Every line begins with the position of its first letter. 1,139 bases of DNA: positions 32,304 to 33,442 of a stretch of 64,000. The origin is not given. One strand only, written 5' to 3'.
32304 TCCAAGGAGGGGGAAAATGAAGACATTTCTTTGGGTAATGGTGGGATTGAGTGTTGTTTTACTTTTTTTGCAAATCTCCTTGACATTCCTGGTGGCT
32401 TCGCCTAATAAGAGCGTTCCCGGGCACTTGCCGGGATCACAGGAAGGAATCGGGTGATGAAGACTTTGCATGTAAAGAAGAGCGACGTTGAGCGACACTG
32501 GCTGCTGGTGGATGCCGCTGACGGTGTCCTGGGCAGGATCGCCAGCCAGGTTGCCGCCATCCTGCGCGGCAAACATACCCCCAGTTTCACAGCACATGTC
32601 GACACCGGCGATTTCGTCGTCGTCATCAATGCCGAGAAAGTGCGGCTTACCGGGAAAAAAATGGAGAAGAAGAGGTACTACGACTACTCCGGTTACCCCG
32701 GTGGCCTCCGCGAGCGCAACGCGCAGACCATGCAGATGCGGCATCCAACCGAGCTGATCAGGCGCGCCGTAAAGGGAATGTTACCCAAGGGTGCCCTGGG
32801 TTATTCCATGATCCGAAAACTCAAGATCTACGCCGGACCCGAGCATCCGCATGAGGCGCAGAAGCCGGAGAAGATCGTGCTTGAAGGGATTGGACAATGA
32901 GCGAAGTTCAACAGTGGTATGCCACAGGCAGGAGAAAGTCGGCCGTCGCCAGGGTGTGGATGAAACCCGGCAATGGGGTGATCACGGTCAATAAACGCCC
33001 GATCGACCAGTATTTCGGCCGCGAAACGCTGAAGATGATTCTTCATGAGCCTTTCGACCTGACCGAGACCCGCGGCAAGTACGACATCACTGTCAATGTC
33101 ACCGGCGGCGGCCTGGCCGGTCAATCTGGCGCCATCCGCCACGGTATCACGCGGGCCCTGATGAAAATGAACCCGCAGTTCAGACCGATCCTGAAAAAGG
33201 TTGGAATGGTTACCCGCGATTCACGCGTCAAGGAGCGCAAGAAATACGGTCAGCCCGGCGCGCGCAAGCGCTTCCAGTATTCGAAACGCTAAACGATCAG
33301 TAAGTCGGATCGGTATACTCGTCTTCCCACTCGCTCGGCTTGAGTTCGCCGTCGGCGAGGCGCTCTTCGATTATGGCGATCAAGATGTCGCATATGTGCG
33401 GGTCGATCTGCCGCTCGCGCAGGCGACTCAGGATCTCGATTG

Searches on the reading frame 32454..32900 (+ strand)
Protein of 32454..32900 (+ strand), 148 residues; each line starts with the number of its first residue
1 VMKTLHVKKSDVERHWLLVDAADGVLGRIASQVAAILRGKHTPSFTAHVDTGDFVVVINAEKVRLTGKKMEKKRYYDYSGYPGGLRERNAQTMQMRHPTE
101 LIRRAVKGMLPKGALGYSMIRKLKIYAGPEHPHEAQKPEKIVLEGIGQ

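Call 63: search_protein_families(library=pfam, max_evalue=0.00001, proteins=[window:32454-32900:+])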
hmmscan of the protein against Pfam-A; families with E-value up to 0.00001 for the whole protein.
window:32454-32900:+ (148 aa): 1 family
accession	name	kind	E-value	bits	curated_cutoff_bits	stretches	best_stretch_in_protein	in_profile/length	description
PF00572.24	Ribosomal_L13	-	3.5e-45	153.4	23.8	1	14-132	1-119/119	Ribosomal protein L13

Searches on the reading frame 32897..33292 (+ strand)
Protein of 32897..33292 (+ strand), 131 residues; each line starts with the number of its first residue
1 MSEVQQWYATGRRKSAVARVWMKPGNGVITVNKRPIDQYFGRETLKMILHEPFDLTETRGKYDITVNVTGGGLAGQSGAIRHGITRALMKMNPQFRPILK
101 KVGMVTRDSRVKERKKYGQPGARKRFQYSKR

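Call 63: search_protein_families(library=pfam, max_evalue=0.00001, proteins=[window:32897-33292:+])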
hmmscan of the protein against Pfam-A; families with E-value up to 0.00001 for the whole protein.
window:32897-33292:+ (131 aa): 1 family
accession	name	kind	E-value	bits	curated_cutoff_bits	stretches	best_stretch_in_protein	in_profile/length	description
PF00380.25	Ribosomal_S9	-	3.1e-51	173.3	22.5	1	11-131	1-121/121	Ribosomal protein S9/S16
